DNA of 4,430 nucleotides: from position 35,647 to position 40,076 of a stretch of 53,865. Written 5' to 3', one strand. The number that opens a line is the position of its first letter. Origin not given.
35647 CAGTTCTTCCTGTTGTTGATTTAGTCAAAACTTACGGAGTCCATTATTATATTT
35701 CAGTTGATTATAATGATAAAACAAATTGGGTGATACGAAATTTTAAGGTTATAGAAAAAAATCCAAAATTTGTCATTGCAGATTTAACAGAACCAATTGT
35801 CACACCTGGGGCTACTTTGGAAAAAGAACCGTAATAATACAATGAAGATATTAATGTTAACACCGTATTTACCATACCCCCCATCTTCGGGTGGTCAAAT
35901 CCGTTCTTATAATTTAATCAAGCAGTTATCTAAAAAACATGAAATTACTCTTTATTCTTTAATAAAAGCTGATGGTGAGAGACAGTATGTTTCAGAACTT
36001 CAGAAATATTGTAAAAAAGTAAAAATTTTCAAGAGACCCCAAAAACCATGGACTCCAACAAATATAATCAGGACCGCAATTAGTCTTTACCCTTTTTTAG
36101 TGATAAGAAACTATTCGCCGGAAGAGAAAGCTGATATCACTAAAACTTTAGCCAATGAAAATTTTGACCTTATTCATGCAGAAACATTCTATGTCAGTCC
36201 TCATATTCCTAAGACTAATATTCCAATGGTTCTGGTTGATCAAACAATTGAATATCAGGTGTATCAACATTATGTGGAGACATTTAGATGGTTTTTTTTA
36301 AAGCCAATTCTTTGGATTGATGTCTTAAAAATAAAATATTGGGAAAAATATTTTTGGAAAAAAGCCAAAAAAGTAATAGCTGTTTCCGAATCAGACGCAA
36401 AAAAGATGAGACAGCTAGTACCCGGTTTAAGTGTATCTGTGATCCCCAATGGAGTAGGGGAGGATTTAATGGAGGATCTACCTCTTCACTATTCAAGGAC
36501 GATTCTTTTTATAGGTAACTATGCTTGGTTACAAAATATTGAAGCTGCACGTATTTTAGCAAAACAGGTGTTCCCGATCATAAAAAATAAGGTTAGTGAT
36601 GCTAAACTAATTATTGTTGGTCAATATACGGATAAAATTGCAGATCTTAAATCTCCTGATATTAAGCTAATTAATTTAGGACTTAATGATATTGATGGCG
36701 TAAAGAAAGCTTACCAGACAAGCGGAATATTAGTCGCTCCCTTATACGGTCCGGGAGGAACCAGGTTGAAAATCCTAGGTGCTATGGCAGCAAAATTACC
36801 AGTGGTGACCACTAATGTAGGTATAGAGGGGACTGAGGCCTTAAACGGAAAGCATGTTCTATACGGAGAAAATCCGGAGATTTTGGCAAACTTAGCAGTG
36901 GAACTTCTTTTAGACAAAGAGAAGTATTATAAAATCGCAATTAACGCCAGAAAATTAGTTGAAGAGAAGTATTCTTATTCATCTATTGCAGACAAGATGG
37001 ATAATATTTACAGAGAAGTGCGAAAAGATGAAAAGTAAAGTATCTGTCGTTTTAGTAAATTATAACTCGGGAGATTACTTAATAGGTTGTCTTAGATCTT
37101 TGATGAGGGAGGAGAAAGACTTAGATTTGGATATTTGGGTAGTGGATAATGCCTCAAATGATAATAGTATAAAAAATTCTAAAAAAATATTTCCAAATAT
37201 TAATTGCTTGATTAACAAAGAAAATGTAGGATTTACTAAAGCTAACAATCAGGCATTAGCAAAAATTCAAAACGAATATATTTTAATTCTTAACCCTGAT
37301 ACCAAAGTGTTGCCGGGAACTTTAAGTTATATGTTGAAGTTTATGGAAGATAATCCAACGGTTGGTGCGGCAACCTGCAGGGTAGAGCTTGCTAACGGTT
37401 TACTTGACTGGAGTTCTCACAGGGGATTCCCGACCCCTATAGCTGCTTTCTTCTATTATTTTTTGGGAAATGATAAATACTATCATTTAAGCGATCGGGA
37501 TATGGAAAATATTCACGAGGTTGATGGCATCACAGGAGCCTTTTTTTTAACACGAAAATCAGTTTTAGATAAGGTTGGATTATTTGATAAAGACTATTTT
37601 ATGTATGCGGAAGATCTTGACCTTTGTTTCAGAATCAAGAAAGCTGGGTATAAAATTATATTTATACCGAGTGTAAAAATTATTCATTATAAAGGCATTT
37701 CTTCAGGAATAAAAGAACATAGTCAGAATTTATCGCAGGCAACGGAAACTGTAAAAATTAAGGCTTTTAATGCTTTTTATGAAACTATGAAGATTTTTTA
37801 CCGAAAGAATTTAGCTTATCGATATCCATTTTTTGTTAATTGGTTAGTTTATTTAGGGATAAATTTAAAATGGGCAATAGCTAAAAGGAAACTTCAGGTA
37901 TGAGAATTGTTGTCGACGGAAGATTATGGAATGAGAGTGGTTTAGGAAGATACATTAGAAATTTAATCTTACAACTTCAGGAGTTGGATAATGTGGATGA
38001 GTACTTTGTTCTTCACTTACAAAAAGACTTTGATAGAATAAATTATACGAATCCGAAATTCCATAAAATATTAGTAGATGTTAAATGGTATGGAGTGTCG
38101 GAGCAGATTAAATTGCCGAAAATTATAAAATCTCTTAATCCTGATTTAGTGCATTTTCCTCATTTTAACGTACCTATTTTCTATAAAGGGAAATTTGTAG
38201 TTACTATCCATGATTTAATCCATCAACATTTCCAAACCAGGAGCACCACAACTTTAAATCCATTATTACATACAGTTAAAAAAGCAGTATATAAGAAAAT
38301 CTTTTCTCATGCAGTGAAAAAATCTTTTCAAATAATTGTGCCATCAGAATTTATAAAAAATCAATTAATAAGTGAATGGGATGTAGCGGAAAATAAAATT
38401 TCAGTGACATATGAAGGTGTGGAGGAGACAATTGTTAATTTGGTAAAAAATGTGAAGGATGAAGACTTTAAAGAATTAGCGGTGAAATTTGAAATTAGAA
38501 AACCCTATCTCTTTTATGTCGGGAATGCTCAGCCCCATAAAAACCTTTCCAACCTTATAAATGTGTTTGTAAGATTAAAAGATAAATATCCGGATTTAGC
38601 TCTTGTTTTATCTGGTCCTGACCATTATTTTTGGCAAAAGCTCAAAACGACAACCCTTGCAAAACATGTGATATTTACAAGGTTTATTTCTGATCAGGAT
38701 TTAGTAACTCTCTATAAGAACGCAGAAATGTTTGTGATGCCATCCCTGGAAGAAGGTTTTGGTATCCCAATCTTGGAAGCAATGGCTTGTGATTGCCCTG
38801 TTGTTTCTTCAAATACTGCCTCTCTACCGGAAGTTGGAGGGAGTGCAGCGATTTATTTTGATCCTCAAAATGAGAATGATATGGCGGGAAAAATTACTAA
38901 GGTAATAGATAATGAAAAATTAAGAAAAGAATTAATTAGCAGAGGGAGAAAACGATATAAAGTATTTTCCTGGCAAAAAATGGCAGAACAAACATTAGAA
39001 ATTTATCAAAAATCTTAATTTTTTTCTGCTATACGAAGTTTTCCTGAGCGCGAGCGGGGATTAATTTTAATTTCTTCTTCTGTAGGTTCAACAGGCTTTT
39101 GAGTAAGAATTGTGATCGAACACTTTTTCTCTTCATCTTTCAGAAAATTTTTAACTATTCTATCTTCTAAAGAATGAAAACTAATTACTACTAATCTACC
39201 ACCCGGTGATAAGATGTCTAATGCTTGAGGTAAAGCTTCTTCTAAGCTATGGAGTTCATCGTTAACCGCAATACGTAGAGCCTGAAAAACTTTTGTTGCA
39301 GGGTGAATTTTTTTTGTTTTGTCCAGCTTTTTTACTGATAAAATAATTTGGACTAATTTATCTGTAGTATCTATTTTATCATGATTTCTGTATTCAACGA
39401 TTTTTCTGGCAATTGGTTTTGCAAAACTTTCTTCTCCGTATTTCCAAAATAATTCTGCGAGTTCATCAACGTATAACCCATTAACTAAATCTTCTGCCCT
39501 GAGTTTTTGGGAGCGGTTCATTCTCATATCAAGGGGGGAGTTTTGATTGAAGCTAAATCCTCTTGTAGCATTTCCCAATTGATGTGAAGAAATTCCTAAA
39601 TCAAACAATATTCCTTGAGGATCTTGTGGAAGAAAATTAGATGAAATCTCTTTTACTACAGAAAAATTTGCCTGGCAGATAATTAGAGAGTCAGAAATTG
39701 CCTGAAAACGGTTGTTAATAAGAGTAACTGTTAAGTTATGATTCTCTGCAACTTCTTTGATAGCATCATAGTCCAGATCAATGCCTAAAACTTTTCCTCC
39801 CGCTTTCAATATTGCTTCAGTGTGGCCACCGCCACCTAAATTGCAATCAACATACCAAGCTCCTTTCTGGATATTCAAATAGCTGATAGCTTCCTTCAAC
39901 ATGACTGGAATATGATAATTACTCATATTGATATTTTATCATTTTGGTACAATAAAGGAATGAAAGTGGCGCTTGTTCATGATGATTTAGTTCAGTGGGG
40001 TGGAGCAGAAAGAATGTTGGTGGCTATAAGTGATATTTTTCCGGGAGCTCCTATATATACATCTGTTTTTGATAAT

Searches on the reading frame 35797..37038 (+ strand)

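Call 16: search_protein_families(library=pfam, proteins=[window:35797-37038:+], max_evalue=0.001)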
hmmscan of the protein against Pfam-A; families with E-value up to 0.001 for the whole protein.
window:35797-37038:+ (413 aa): 3 families
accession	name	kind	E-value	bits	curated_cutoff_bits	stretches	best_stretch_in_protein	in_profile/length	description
PF13692.12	Glyco_trans_1_4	-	4.5e-18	66.3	27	1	234-372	2-141/142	Glycosyl transferases group 1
PF13439.12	Glyco_transf_4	-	1e-13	52.1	28.5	1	32-220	3-166/170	Glycosyltransferase Family 4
PF00534.26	Glycos_transf_1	-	1.2e-09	38.4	26.4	1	234-386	16-171/172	Glycosyl transferases group 1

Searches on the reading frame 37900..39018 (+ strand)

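Call 16: search_protein_families(library=pfam, proteins=[window:37900-39018:+], max_evalue=0.001)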
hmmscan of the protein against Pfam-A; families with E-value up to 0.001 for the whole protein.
window:37900-39018:+ (372 aa): 5 families
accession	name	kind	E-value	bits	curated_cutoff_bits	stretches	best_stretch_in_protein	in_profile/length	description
PF00534.26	Glycos_transf_1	-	2.8e-37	128.4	26.4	1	200-352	14-172/172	Glycosyl transferases group 1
PF13692.12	Glyco_trans_1_4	-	3.2e-27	96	27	1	202-338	2-142/142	Glycosyl transferases group 1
PF13439.12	Glyco_transf_4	-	9.5e-15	55.5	28.5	1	14-175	3-167/170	Glycosyltransferase Family 4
PF13524.12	Glyco_trans_1_2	-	7.1e-11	42.7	25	1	226-366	9-143/144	Glycosyl transferase-like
PF20706.3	GT4-conflict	-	2.7e-07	30.3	26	1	256-307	262-314/385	Family 4 Glycosyltransferase in conflict systems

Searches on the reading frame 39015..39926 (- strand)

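Call 16: search_protein_families(library=pfam, proteins=[window:39015-39926:-], max_evalue=0.001)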
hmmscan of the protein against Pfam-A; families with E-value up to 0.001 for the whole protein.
window:39015-39926:- (303 aa): 1 family
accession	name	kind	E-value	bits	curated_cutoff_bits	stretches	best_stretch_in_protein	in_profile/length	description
PF01795.25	Methyltransf_5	-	1.7e-96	323.8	27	1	4-302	3-308/309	MraW methylase family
